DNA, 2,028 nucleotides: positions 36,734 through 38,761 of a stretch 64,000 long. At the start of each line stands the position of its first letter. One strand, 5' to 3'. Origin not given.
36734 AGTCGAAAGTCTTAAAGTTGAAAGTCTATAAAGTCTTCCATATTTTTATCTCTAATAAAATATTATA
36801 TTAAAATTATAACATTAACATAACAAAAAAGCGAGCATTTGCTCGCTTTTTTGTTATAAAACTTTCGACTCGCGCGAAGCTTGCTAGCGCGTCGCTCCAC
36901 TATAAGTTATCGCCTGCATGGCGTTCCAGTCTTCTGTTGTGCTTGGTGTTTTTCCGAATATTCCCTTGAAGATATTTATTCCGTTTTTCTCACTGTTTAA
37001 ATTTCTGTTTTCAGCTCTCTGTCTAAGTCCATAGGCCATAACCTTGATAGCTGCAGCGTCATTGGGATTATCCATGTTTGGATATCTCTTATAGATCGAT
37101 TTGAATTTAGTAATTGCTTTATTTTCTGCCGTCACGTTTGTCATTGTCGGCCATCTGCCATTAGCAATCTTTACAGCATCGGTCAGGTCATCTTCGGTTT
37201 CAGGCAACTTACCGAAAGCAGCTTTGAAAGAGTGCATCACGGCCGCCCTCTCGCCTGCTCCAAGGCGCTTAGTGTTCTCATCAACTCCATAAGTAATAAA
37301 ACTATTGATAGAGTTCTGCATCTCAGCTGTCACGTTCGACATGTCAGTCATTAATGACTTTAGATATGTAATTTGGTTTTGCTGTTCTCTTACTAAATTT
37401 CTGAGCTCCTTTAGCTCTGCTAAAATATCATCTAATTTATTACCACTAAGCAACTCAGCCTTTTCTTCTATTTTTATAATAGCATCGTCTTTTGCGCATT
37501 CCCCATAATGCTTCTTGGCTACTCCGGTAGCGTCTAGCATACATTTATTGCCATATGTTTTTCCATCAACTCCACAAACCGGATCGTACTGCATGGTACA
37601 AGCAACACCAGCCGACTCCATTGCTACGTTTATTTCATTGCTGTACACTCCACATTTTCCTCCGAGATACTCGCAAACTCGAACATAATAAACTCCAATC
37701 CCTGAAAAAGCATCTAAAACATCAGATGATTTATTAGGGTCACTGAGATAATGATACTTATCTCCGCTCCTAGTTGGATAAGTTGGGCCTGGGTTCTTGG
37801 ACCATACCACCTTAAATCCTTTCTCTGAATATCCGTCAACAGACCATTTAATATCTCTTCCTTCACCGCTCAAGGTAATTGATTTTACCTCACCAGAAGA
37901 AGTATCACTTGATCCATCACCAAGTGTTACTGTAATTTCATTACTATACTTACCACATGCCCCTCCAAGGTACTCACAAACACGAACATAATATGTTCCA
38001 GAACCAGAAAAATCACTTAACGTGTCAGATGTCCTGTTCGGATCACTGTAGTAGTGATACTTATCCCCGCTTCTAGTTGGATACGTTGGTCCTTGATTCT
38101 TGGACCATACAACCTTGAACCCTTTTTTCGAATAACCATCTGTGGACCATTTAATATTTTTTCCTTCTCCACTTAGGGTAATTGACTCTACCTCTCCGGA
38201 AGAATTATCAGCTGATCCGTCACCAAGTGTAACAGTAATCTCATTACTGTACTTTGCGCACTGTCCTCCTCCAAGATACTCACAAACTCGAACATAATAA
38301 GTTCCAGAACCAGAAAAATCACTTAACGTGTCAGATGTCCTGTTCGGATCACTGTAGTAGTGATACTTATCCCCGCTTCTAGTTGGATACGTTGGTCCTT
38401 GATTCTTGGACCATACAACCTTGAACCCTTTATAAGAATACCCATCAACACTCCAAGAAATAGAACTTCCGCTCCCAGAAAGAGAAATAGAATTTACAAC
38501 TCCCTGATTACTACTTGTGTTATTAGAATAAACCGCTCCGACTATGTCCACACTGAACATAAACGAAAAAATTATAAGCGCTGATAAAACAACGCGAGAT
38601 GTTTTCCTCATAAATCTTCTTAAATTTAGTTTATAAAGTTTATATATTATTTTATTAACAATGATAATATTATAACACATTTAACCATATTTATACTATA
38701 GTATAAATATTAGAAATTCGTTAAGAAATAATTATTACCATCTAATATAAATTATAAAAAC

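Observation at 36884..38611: Secreted protein with three near-identical ~100-aa modules fused to a bacterial Kazal-like inhibitor domain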

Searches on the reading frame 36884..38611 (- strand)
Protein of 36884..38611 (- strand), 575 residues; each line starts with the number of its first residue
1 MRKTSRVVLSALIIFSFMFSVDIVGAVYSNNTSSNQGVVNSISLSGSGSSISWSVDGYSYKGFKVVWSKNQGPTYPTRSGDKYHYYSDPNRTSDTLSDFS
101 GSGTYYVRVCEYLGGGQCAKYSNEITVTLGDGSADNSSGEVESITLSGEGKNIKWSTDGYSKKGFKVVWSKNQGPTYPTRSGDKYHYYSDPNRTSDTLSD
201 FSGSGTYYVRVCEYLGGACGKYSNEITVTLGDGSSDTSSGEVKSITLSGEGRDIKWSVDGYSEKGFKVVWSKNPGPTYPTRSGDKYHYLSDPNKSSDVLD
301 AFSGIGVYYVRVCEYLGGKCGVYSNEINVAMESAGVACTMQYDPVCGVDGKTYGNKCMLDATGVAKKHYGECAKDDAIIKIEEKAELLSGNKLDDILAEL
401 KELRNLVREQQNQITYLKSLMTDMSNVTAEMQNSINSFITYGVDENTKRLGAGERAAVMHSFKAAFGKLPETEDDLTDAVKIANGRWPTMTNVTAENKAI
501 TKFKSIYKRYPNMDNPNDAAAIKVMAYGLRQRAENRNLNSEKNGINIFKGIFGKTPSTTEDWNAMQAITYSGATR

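Call 3: search_protein_families(library=pfam, proteins=[window:36884-38611:-], max_evalue=10)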
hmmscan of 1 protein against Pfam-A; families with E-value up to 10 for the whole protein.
window:36884-38611:- (575 aa): 12 families
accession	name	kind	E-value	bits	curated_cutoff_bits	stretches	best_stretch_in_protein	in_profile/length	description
PF00050.26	Kazal_1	-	8.7e-11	42.1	21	1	331-372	7-49/49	Kazal-type serine protease inhibitor domain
PF07648.20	Kazal_2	-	9.4e-06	26.1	22.8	1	338-364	6-33/48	Kazal-type serine protease inhibitor domain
PF05227.19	CHASE3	-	0.0028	18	28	1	393-477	48-132/138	CHASE3 domain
PF23966.1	DUF7294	-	0.0033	17.8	27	1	248-271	25-48/66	Domain of unknown function (DUF7294)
PF16757.11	Fucosidase_C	-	0.006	17.6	25.6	0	128-171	33-71/88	Alpha-L-fucosidase C-terminal domain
PF00041.27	fn3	-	0.019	15.6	25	2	43-127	10-83/84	Fibronectin type III domain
PF16191.10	E1_4HB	-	0.061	13.8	25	1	498-525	38-65/70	Ubiquitin-activating enzyme E1 four-helix bundle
PF23661.1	SHMOOSE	-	0.076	13.8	27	2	65-91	21-46/58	SHMOOSE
PF15983.10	DUF4767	-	0.083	13.7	27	1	140-170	51-80/139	Domain of unknown function (DUF4767)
PF06428.16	Sec2p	-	0.09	13.2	28.5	1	391-431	50-90/92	GDP/GTP exchange factor Sec2p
PF12847.13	Methyltransf_18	-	0.14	12.6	27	0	222-251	63-92/151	Methyltransferase domain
PF00901.23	Orbi_VP5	-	0.16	10.9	27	1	373-449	101-177/506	Orbivirus outer capsid protein VP5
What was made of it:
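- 37493..37606 (-): Two-disulfide (non-classical) Kazal domain, aa 336-373. Reactive loop C338-T-M340(P1)-Q-Y-D-P-V-C346; spacer Asn355. Predicted disulfides: C338-C357 and C346-C372. Pfam Kazal_1 42.1 bits (cutoff 21) and Kazal_2 26.1 bits (cutoff 22.8) (call 3).
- On Fibronectin type III domain (Pfam PF00041): fn3 scores 15.6 bits against a cutoff of 25, E 0.019 (call 3).
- Checked: The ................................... segment scores above Pfam's curated cutoffs (call 3):
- Pfam Kazal_1 and Kazal_2 both score above their gathering cutoffs (call 3).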

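Call 7: search_protein_families(library=ncbifam, proteins=[window:36884-38611:-], max_evalue=1)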
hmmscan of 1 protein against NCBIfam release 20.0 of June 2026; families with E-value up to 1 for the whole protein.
window:36884-38611:- (575 aa): 2 families
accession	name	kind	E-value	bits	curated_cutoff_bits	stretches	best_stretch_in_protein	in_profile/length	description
TIGR02833.1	spore_III_AB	equivalog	0.11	12.5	146.5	1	390-468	20-95/170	stage III sporulation protein SpoIIIAB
TIGR02331.1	rib_alpha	repeat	0.17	12.1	35.25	0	219-242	41-64/80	Rib/alpha/Esp repeat surface protein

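Call 8: search_solved_structures(query=window:36884-38611:-, max_evalue=1, show_alignments=3)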
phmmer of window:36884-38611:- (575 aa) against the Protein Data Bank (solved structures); distinct sequences matched with E-value up to 1: 63 (the best 60 are shown).
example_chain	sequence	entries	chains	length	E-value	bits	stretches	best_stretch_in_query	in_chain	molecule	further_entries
1yu6_C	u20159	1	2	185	8.8e-15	57.3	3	333-382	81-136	Ovomucoid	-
2m5x_A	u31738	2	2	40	1.8e-09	39.8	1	336-372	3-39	Silk protease inhibitor 2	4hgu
3qtl_D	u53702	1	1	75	1.6e-08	36.7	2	336-359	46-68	Kazal-type serine protease inhibitor SPI-1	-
1y1c_A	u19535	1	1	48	1e-07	33.9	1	334-362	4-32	Elastase inhibitor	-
1y1b_A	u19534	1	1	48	1.5e-07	33.4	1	336-361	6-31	Elastase inhibitor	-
1iy5_A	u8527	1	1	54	2.6e-06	29.3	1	335-372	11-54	OMSVP3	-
2ovo_A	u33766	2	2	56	2.9e-06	29.2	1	335-372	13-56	OVOMUCOID THIRD DOMAIN | OVOMUCOID THIRD DOMAIN CLEAVED RDI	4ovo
2erw_A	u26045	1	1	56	3.8e-06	28.8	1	336-366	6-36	serine protease inhibitor infestin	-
1iy6_A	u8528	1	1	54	4.3e-06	28.6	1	334-372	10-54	OMSVP3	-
1cho_I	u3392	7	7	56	7.4e-06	27.8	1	335-372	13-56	TURKEY OVOMUCOID THIRD DOMAIN (OMTKY3) | OVOMUCOID (THIRD DOMAIN) | TURKEY OVOMUCOID INHIBITOR (OMTKY3)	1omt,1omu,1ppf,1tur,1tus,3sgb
1r0r_I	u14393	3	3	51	7.4e-06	27.8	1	336-372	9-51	Ovomucoid | TURKEY OVOMUCOID INHIBITOR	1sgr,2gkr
1m8b_A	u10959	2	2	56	9.5e-06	27.5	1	335-372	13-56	Ovomucoid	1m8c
1cso_I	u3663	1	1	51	1e-05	27.4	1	336-372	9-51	OVOMUCOID INHIBITOR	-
1ct4_I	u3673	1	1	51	1.1e-05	27.3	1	336-372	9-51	OVOMUCOID INHIBITOR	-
2sgf_I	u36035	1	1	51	1.4e-05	26.9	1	336-372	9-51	Ovomucoid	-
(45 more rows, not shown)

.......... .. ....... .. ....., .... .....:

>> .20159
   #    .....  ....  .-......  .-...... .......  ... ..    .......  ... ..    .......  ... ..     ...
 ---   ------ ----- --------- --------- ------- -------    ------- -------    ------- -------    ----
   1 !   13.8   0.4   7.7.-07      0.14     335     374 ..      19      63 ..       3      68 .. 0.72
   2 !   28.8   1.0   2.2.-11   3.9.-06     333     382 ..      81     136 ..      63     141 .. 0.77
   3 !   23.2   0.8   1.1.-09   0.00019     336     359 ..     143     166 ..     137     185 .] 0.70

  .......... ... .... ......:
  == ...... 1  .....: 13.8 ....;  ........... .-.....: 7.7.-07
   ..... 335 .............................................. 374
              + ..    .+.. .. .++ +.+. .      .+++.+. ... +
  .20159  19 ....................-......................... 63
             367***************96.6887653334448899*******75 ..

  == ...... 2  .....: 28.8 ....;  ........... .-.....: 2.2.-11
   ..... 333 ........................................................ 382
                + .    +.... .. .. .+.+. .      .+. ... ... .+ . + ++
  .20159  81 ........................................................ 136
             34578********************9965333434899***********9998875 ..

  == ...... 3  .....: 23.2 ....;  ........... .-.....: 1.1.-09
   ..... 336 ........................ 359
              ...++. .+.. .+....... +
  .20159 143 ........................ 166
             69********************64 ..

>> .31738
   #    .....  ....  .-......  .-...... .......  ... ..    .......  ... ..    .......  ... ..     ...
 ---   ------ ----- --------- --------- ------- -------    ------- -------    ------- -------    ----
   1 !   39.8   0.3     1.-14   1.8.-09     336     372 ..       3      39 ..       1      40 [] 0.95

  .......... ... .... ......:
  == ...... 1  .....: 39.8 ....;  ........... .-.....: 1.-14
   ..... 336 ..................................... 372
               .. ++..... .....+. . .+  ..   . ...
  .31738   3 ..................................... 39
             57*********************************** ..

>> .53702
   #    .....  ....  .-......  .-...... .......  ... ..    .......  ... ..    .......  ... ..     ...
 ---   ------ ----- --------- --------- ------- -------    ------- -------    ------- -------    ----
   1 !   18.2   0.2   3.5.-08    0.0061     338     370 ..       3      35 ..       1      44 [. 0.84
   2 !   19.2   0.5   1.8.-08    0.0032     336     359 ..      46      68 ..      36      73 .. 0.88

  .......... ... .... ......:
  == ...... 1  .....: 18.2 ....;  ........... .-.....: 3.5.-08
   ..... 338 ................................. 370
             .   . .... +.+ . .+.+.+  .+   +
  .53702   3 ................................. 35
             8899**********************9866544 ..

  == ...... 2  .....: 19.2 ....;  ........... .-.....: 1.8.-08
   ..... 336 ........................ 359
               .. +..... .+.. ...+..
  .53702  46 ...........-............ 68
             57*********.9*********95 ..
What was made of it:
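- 37493..37606 (-): PDB phmmer hits to ovomucoid, GmSPI-2 and CrSPI-1 (call 8).
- On Non-classical two-disulfide Kazal (GmSPI-2 type): The alignment to GmSPI-2 is gap-free with all four Cys in register (call 8).
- Closest known: GmSPI-2, silk proteinase inhibitor 2 of Galleria mellonella. Same: Gap-free alignment over 37 residues with 21 identical (my count), E 1.8e-9 (call 8).
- Checked: It also matches solved Kazal inhibitors (call 8): ovomucoid at E 8.8e-15 and GmSPI-2 at E 1.8e-9.
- The alignment to GmSPI-2 is gap-free over 37 residues at E 1.8e-9 (call 8). Agrin and follistatin appear among the weaker PDB hits (call 8).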

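Call 9: find_homologous_proteins(query=window:36884-38611:-)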
Query window:36884-38611:- (575 aa): 892 proteins with E <= 0.001 among 8000 candidates; the best 120 are listed.
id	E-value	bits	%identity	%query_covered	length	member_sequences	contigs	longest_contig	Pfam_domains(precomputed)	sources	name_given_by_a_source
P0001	0.0e+0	1270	100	97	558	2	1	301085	PF07648.21,PF00050.27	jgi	-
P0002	3.8e-246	836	65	100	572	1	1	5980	PF07648.21,PF15983.11,PF00050.27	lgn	-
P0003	1.3e-244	831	70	77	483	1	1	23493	PF07648.21,PF00050.27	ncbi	-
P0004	4.3e-231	786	64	98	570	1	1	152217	PF07648.21,PF00050.27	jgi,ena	jgi:hypothetical protein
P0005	1.8e-215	735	60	100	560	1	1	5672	-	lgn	-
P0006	4.6e-206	704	63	76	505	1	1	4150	PF07648.21,PF00050.27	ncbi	-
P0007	1.2e-205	702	47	95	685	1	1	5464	PF07648.21,PF00050.27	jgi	jgi:hypothetical protein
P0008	2.0e-205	702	71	76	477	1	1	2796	PF07648.21,PF00050.27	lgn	-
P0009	1.5e-204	699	54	72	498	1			PF18441.7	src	-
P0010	1.6e-201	689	53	99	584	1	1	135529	PF00050.27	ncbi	-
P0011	2.4e-200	685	56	100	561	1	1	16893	-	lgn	-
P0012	1.2e-199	682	70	76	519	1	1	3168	PF07648.21,PF18884.6,PF00050.27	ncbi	-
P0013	4.4e-196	671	50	100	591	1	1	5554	PF07648.21,PF00050.27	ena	-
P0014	9.2e-194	663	55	99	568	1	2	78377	PF00050.27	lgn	-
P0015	2.6e-193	662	50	93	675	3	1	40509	PF07648.21,PF00050.27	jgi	-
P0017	1.2e-190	653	66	76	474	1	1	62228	PF00050.27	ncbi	-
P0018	1.5e-189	649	61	77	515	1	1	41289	PF07648.21,PF00050.27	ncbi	ncbi:MAG: Kazal-type serine protease inhibitor family protein [Candidatus Falkowbacteria bacterium]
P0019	1.9e-188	646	64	77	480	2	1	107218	PF07648.21,PF00050.27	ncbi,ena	-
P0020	2.0e-188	645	55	99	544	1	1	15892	PF07648.21,PF00050.27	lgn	-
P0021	8.4e-188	643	64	76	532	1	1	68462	PF07648.21,PF00050.27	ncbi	-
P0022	4.6e-187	641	65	76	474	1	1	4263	PF07648.21,PF00050.27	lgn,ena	-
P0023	1.6e-186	639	60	77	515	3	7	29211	PF07648.21,PF00050.27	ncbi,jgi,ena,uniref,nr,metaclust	ncbi:hypothetical protein A2303_00215 [Candidatus Falkowbacteria bacterium RIFOXYB2_FULL_47_14]|unir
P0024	1.6e-186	639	63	75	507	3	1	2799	PF07648.21,PF00050.27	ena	-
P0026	1.7e-185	636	64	58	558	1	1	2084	PF07648.21,PF00050.27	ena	-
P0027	1.9e-185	636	64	76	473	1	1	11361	PF07648.21,PF00050.27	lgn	-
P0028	2.6e-185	635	64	77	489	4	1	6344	PF07648.21,PF00050.27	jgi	-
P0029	5.0e-184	631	49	100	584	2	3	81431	PF07648.21,PF00050.27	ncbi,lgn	-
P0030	1.3e-182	626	61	76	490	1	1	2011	PF07648.21,PF00050.27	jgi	jgi:hypothetical protein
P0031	4.6e-182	624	56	99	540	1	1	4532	PF00050.27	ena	-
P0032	4.9e-182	624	48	100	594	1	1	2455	PF07648.21,PF00050.27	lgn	-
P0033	7.8e-182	624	57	76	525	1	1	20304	PF07648.21,PF00050.27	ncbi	-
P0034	1.8e-181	623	63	77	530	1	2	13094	PF07648.21,PF18884.6,PF00050.27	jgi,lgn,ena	-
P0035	3.8e-181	621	63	76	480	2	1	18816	PF07648.21,PF00050.27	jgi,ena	-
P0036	5.6e-181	621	63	77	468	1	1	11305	PF00050.27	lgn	-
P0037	2.1e-180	619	64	76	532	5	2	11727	PF07648.21,PF18884.6,PF00050.27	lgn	-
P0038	6.7e-180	617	55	76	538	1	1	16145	PF07648.21,PF00050.27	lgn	-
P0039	3.7e-179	615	62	75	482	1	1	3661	PF07648.21,PF00050.27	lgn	-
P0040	4.6e-179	615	61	76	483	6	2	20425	PF07648.21,PF00050.27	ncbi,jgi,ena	-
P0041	1.6e-178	613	63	76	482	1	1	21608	PF07648.21,PF00050.27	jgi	-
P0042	2.9e-178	612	52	100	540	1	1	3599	PF07648.21,PF00050.27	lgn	-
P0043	5.2e-178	611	62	79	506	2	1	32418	PF07648.21,PF00050.27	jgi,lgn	-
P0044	7.7e-178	611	64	76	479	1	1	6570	PF07648.21,PF00050.27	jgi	-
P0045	1.5e-177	610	57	77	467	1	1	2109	PF07648.21,PF00050.27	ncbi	-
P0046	5.5e-177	608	62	75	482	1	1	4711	PF07648.21,PF00050.27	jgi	jgi:hypothetical protein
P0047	1.3e-175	603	54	82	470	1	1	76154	PF07648.21,PF00050.27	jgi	jgi:hypothetical protein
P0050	3.7e-174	598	61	75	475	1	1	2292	PF07648.21,PF00050.27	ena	-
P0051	5.4e-174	598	59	76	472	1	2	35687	PF07648.21,PF00050.27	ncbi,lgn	-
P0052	1.4e-173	596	60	77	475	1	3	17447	PF07648.21,PF00050.27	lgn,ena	-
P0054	1.7e-172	593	52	99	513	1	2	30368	PF07648.21,PF00050.27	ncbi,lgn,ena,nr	ncbi:hypothetical protein KAJ89_05685 [Candidatus Parcubacteria bacterium]|nr:hypothetical protein [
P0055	8.1e-172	591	60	76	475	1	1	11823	PF07648.21,PF00050.27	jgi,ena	-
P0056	1.6e-171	590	58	76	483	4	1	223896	PF07648.21,PF00050.27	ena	-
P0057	2.3e-171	589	47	100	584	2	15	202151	PF18884.6,PF00050.27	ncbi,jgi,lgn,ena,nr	ncbi:hypothetical protein HOD96_02155 [Candidatus Falkowbacteria bacterium]|jgi:hypothetical protein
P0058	9.7e-171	587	58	78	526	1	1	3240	PF07648.21,PF18884.6,PF00050.27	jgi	jgi:hypothetical protein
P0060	8.3e-170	584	52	100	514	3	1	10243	PF07648.21,PF00050.27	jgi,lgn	-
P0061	8.4e-170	584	50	100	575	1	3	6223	PF07648.21,PF00050.27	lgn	-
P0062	8.7e-170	584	56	76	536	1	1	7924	PF00050.27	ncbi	-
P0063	9.0e-170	584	60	77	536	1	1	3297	PF03660.20,PF07648.21,PF18884.6,PF00050.27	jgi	jgi:hypothetical protein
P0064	1.2e-169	584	59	74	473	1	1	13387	PF07648.21,PF00050.27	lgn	-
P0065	2.4e-169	583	65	58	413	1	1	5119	PF07648.21,PF00050.27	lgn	-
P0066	5.1e-169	581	58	76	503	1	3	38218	PF07648.21,PF00050.27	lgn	-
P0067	9.7e-169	580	58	76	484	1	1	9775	PF07648.21,PF00050.27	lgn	-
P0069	1.3e-168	580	60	76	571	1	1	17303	PF07648.21,PF00050.27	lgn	-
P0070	8.8e-168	577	57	76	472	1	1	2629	PF07648.21,PF00050.27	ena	-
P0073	8.1e-165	568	57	76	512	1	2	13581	PF07648.21,PF00050.27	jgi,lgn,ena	-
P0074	8.5e-165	567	45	93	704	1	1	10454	PF07648.21,PF00050.27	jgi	-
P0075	8.5e-164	564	49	100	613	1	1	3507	PF07648.21,PF00050.27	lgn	-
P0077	9.8e-163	561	74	59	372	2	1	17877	PF07648.21,PF00050.27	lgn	-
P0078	4.2e-162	559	53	76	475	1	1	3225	PF07648.21,PF00050.27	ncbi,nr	ncbi:hypothetical protein GF382_02750 [Candidatus Falkowbacteria bacterium]|nr:hypothetical protein 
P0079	6.3e-162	558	43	93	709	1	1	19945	PF07648.21,PF00050.27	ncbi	-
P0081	5.3e-161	555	46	61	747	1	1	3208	PF07648.21,PF00050.27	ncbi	-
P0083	1.1e-159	551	64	67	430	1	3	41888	PF07648.21,PF00050.27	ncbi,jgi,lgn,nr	ncbi:MAG: Kazal-type serine protease inhibitor domain-containing protein [Patescibacteria group bact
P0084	3.1e-159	549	52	76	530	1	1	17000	PF07648.21,PF00050.27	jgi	-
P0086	7.4e-158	545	48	78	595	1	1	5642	PF07648.21,PF18884.6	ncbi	-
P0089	3.2e-156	539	50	78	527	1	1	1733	PF07648.21,PF00050.27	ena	-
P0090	6.0e-156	538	45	75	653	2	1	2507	PF07648.21,PF18884.6,PF00050.27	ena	-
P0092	8.5e-156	538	71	58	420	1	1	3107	PF07648.21,PF18884.6,PF00050.27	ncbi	-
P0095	4.6e-154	532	69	57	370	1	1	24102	PF07648.21,PF00050.27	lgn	-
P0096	5.0e-153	529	54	76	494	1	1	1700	PF07648.21,PF00050.27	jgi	jgi:hypothetical protein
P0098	1.4e-152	527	34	76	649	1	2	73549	PF07648.21,PF18884.6,PF00050.27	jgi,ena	jgi:hypothetical protein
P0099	3.2e-152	526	69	59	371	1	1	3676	PF07648.21,PF00050.27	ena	-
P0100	1.8e-151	523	69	59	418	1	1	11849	PF07648.21,PF18884.6,PF00050.27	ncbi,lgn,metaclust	metaclust:status=active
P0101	2.2e-151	523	72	56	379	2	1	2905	PF07648.21,PF00050.27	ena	-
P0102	3.2e-151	523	46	73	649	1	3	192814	PF07648.21,PF18884.6,PF00050.27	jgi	jgi:hypothetical protein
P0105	3.7e-150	519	67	60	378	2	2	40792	PF07648.21,PF00050.27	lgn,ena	-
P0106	9.5e-150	518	46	74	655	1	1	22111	PF07648.21,PF18884.6,PF00050.27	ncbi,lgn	-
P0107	3.0e-149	516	70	56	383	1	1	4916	PF07648.21,PF00050.27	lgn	-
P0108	3.3e-148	513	48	77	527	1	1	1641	PF07648.21,PF00050.27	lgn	-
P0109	1.4e-146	507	65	59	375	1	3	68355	PF07648.21,PF00050.27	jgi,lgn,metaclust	metaclust:\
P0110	8.1e-145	502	66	59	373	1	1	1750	PF07648.21,PF00050.27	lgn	-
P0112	4.4e-140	486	58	58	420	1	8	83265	PF07648.21,PF00050.27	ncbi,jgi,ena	jgi:hypothetical protein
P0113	7.5e-140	485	56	59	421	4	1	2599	PF07648.21,PF00050.27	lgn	-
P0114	7.8e-139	482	47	76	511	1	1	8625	PF07648.21,PF00050.27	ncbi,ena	-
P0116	6.3e-138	479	57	58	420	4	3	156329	PF07648.21,PF00050.27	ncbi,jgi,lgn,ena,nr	ncbi:MAG: Kazal-type serine protease inhibitor family protein [Patescibacteria group bacterium]|nr:K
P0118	1.0e-137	478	62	61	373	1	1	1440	PF07648.21,PF00050.27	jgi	-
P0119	5.3e-135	469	45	79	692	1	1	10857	PF07648.21,PF18884.6,PF00050.27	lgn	-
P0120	4.5e-134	466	64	57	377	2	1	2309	PF07648.21,PF18884.6,PF00050.27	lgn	-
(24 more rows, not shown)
